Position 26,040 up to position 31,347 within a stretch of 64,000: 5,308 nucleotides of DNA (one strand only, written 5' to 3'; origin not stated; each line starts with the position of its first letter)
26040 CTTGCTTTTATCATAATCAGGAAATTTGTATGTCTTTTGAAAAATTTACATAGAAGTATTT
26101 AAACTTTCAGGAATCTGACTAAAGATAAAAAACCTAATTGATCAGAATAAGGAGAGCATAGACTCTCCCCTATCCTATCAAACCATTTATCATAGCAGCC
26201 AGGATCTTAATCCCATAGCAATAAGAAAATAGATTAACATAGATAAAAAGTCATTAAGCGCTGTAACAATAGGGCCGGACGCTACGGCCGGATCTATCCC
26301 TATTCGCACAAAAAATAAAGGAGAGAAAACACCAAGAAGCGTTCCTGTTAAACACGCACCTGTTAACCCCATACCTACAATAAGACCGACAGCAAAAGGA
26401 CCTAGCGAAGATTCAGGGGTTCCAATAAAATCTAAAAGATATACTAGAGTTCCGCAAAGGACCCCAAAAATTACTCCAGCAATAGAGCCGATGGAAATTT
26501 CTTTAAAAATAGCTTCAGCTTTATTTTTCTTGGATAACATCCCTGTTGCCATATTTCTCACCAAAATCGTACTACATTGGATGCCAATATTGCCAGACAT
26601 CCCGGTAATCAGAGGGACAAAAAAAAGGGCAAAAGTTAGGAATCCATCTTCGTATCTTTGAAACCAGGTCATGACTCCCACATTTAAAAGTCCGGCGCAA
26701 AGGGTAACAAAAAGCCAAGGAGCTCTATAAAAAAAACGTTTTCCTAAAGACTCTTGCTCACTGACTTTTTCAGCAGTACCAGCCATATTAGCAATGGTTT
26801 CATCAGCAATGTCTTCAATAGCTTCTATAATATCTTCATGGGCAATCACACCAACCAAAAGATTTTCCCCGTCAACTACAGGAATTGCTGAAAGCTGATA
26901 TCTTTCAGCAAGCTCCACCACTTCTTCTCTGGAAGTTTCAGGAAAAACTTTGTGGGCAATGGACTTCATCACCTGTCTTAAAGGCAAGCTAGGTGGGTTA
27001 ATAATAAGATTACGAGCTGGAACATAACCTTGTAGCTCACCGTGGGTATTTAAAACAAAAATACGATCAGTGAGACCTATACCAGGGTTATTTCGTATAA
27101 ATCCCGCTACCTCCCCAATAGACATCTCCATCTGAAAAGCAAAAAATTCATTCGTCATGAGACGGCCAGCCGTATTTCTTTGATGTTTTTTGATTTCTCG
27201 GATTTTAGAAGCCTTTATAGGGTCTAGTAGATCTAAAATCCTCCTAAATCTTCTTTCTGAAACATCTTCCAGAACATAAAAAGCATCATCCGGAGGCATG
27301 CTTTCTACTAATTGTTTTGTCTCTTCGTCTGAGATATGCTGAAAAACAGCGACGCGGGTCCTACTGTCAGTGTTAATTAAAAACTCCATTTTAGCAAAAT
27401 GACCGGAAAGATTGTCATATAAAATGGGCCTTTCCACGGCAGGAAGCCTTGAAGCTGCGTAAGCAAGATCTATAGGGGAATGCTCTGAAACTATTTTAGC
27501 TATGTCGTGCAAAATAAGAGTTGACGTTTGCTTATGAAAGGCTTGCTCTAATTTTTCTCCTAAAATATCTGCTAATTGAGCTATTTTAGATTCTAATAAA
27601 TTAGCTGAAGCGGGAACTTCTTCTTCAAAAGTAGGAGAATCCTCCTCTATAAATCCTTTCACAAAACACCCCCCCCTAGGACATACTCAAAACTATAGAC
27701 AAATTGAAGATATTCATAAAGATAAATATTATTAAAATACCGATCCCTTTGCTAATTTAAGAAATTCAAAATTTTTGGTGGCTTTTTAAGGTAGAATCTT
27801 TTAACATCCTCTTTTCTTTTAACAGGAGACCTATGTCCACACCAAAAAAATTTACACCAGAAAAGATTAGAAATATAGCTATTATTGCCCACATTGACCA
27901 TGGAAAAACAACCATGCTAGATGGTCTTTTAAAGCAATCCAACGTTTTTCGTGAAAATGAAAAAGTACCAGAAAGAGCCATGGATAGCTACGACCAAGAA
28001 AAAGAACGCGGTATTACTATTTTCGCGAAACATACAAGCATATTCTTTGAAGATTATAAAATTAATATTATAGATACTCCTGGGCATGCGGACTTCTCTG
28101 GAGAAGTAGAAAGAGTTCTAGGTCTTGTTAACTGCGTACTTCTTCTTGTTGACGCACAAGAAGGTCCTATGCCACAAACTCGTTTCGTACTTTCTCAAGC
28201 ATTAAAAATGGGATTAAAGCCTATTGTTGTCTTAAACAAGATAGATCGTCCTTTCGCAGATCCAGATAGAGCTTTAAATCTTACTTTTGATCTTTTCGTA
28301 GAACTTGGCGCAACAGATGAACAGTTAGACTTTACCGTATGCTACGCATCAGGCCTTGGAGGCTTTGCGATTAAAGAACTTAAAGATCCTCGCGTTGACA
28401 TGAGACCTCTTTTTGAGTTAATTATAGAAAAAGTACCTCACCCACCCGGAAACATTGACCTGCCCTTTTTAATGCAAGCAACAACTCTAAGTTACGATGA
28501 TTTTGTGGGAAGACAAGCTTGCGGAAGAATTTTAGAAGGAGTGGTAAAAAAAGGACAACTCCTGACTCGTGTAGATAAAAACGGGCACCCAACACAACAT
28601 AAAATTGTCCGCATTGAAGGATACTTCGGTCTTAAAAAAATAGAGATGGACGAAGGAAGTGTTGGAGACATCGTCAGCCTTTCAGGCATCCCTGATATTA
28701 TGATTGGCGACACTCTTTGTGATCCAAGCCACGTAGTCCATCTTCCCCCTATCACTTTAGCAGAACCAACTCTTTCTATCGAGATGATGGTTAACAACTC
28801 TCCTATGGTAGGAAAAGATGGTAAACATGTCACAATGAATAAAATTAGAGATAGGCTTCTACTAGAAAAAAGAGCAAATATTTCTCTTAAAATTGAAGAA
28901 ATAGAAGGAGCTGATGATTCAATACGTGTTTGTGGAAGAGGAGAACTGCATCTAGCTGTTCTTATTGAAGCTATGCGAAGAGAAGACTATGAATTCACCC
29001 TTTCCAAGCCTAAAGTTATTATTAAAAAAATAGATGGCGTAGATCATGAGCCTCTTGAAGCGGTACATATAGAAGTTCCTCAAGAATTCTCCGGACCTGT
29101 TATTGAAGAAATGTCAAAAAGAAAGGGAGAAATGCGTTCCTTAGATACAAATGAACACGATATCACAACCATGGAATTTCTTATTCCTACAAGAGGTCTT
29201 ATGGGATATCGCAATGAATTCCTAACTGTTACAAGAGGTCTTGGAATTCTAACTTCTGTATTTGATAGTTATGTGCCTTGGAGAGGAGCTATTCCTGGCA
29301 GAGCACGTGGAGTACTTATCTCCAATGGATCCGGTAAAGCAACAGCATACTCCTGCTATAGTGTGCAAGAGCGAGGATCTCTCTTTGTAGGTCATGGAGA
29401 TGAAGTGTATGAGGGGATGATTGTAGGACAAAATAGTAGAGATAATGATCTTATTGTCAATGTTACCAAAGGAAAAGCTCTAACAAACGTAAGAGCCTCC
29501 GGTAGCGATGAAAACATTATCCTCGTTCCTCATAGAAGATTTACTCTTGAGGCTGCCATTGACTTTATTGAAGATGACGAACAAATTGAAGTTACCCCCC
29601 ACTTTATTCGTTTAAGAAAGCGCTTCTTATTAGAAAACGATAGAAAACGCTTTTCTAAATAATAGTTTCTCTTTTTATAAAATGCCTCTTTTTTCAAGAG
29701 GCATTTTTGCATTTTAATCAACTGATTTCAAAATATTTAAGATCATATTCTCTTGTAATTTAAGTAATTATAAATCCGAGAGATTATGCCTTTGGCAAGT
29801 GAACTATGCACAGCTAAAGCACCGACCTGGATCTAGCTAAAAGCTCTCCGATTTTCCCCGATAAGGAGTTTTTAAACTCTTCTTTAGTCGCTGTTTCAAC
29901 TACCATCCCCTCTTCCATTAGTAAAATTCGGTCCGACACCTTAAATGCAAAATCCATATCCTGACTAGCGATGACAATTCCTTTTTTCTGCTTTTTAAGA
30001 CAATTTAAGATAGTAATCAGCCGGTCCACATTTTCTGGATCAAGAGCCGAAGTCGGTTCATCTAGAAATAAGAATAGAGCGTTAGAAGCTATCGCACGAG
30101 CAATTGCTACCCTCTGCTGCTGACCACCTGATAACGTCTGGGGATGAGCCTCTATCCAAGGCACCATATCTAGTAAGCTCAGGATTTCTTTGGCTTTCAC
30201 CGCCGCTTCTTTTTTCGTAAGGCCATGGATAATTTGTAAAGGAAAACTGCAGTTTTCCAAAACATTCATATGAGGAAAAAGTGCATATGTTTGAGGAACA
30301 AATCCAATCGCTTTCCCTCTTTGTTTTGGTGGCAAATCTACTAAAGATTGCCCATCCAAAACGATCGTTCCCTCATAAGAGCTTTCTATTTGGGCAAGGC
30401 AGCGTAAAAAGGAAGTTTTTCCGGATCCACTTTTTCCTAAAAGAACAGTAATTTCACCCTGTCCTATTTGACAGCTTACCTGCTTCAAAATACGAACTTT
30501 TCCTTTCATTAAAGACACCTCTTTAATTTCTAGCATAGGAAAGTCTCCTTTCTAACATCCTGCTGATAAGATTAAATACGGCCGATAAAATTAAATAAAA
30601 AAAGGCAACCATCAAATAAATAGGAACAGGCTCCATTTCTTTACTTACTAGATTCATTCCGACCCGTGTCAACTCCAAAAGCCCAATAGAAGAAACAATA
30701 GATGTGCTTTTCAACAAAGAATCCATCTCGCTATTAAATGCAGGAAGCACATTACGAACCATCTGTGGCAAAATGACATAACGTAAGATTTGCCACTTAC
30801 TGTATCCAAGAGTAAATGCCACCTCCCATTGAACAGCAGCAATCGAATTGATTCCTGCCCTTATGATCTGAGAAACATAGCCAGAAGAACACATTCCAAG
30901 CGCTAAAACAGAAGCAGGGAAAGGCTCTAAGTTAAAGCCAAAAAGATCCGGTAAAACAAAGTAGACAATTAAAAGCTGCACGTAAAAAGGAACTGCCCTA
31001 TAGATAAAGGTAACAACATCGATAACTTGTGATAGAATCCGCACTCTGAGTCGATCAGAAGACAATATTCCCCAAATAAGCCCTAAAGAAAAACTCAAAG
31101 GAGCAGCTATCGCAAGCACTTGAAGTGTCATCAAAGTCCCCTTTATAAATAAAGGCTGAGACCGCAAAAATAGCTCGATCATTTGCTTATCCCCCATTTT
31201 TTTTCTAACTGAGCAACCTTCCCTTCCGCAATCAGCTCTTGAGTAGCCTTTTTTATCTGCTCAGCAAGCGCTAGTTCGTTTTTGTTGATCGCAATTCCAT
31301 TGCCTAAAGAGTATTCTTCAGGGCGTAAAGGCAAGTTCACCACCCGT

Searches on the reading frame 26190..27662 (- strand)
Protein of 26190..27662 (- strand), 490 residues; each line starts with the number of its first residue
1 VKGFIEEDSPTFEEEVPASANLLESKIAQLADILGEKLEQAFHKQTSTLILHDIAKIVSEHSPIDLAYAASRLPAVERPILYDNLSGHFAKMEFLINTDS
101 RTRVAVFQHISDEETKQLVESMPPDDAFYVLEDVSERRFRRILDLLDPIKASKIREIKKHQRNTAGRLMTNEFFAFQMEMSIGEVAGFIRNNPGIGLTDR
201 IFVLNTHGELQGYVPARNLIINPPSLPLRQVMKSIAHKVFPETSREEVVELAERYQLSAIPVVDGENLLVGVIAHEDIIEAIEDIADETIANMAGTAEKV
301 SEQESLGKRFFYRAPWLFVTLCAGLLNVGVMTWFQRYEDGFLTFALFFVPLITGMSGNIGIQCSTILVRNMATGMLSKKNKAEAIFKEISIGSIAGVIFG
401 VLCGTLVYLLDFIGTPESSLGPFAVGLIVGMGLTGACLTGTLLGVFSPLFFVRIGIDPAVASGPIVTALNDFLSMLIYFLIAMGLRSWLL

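Call 3: search_protein_families(library=pfam, proteins=[window:26190-27662:-])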
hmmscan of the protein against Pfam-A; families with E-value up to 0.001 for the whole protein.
window:26190-27662:- (490 aa): 3 families
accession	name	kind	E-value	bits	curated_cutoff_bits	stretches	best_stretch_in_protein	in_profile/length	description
PF01769.21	MgtE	-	4.8e-31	108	27.6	1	349-481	1-125/125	Divalent cation transporter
PF00571.33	CBS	-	2e-14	54.1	24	1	229-283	2-56/57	CBS domain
PF03448.22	MgtE_N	-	7.7e-13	49.3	25.9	1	63-160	3-99/102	MgtE intracellular N domain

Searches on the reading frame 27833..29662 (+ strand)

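Call 3: search_protein_families(library=pfam, proteins=[window:27833-29662:+])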
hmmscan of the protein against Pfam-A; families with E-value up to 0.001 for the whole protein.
window:27833-29662:+ (609 aa): 6 families
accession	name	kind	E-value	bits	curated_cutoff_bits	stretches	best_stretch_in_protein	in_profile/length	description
PF00009.33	GTP_EFTU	-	2.9e-55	187.2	26.5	1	10-202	1-187/188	Elongation factor Tu GTP binding domain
PF21018.2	BipA_C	-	2.9e-44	149.7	23.8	1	492-599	1-108/110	TypA/BipA C-terminal domain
PF00679.30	EFG_C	-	1.1e-21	77.1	27.9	1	405-487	3-85/89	Elongation factor G C-terminus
PF03144.31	GTP_EFTU_D2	-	1.6e-10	41.7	30.3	1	226-296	1-73/73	Elongation factor Tu domain 2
PF22042.2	EF-G_D2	-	0.00023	21.7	27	1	220-297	10-83/84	Elongation factor G domain 2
PF01926.29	MMR_HSR1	-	0.00041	20.9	21.9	0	56-136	27-113/113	50S ribosome-binding GTPase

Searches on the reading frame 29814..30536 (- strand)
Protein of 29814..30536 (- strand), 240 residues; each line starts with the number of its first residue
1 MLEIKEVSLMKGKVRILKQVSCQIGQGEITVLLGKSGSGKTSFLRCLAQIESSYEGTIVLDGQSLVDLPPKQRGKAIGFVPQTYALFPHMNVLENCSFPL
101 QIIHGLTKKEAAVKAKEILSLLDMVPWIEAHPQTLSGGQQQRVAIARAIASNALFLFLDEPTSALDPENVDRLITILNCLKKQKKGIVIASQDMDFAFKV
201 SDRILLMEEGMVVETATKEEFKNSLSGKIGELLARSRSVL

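Call 3: search_protein_families(library=pfam, proteins=[window:29814-30536:-])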
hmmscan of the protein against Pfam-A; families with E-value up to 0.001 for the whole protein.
window:29814-30536:- (240 aa): 4 families
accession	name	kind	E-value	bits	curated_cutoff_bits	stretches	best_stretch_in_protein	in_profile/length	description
PF00005.33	ABC_tran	-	1e-34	120.5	25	1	17-163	1-137/137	ABC transporter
PF13304.12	AAA_21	-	3.2e-10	41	27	1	136-193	239-299/304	AAA domain, putative AbiEii toxin, Type IV TA system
PF02463.25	SMC_N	-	4.1e-09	36.6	40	1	113-194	118-200/220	RecF/RecN/SMC N terminal domain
PF13191.12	AAA_16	-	0.00032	21.7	32.6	0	22-59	19-55/167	AAA ATPase domain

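Call 34: search_protein_families(library=ncbifam, proteins=[window:29814-30536:-], max_evalue=0.00001)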
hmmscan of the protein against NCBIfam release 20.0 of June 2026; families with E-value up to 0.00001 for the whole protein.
window:29814-30536:- (240 aa): 188 families (the best 25 are shown)
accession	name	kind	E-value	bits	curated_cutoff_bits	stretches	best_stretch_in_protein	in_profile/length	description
TIGR03265.1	PhnT2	equivalog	1.7e-51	175.5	457.7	1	2-221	5-222/353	putative 2-aminoethylphosphonate ABC transporter ATP-binding protein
NF007027.0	PRK09493.1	equivalog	4.4e-51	173.5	379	1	1-231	1-234/240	glutamine ABC transporter ATP-binding protein GlnQ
TIGR01186.1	proV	subfamily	1.1e-48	166.2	326.6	1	12-222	4-218/363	betaine/proline/choline family ABC transporter ATP-binding protein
NF006987.0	PRK09452.1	equivalog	2e-47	161.7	482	1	2-219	18-233/378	spermidine/putrescine ABC transporter ATP-binding protein PotA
NF008338.0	PRK11124.1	equivalog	3.5e-47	160.9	369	1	2-225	3-232/242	arginine ABC transporter ATP-binding protein ArtP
NF040840.2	tungstate_WtpC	equivalog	3.8e-47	161.2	440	1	1-226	1-224/347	tungstate ABC transporter ATP-binding protein WtpC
NF008428.0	PRK11264.1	equivalog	3e-46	157.7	406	1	10-218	13-229/250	L-cystine ABC transporter ATP-binding protein TcyN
TIGR00968.1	3a0106s01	subfamily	4.2e-46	157.4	342.75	1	3-222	2-219/237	sulfate ABC transporter ATP-binding protein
TIGR00972.1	3a0107s01c2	equivalog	7e-46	156.6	343.2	1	2-221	2-231/248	phosphate ABC transporter ATP-binding protein PstB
TIGR01187.1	potA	subfamily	9.9e-46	156.3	355.6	1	32-221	1-188/325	polyamine ABC transporter ATP-binding protein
NF040933.2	ABC_arch_GlcV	equivalog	2.4e-45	155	450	1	10-222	15-230/357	glucose ABC transporter ATP-binding protein GlcV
TIGR03415.1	ABC_choXWV_ATP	equivalog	1.1e-44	152.9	483.75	1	7-220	30-251/382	choline ABC transporter ATP-binding protein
TIGR03410.1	urea_trans_UrtE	equivalog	1.8e-44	151.9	285.8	1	2-223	1-221/230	urea ABC transporter ATP-binding subunit UrtE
NF043075.1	MMSYN1_0197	equivalog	3.9e-44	151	550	1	1-224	2-223/341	spermidine/putrescine ABC transporter ATP-binding protein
NF008105.0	PRK10851.1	equivalog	1e-43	149.4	502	1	2-220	3-223/362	sulfate/thiosulfate ABC transporter ATP-binding protein CysA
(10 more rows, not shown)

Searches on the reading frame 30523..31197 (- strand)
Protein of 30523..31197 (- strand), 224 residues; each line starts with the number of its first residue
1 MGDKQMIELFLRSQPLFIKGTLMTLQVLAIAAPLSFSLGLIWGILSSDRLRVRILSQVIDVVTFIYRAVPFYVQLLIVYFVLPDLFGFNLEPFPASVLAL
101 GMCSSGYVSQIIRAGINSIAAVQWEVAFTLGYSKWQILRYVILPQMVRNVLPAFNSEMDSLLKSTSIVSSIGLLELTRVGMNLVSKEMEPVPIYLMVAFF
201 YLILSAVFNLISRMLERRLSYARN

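Call 3: search_protein_families(library=pfam, proteins=[window:30523-31197:-])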
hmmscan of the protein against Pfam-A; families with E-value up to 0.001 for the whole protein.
window:30523-31197:- (224 aa): 1 family
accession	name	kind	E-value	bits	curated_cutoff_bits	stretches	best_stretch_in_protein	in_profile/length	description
PF00528.27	BPD_transp_1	-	5.2e-22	78.9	26.4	1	39-220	1-183/184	Binding-protein-dependent transport system inner membrane component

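Call 34: search_protein_families(library=ncbifam, proteins=[window:30523-31197:-], max_evalue=0.00001)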
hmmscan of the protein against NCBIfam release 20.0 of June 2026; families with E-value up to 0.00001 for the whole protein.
window:30523-31197:- (224 aa): 11 families
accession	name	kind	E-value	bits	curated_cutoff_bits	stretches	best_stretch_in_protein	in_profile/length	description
NF011680.0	PRK15100.1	equivalog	5.6e-36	124.5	300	1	5-220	3-215/222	cystine ABC transporter permease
TIGR03004.1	ectoine_ehuC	equivalog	1.4e-33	116.5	196.95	1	15-221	5-208/214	ectoine/hydroxyectoine ABC transporter permease subunit EhuC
TIGR03003.1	ectoine_ehuD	equivalog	8.6e-32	110.8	205.2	1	15-219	11-212/212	ectoine/hydroxyectoine ABC transporter permease subunit EhuD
NF007028.0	PRK09494.1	equivalog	1.1e-30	107.2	303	1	12-219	10-216/219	glutamine ABC transporter permease GlnP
NF008337.0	PRK11123.1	equivalog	2.7e-24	86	277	1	88-220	99-231/238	arginine ABC transporter permease ArtQ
TIGR01726.1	HEQRo_perm_3TM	subfamily_domain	4.2e-21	75.3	42.2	1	15-114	3-99/99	ABC transporter permease subunit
NF008336.0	PRK11122.1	equivalog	1.1e-19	71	248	1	18-219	9-215/222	arginine ABC transporter permease ArtM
NF011651.0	PRK15069.1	subfamily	1.1e-19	70.8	306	1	11-219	13-228/237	histidine ABC transporter permease HisM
NF011687.0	PRK15107.1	equivalog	1.6e-19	70.7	318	1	13-218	12-222/224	glutamate/aspartate ABC transporter permease GltK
NF011714.0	PRK15135.1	subfamily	7.8e-19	68.4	319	1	16-221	8-221/228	histidine ABC transporter permease HisQ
TIGR01097.1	PhnE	equivalog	2.3e-10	40.4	216.7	1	6-168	46-202/252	phosphonate ABC transporter, permease protein PhnE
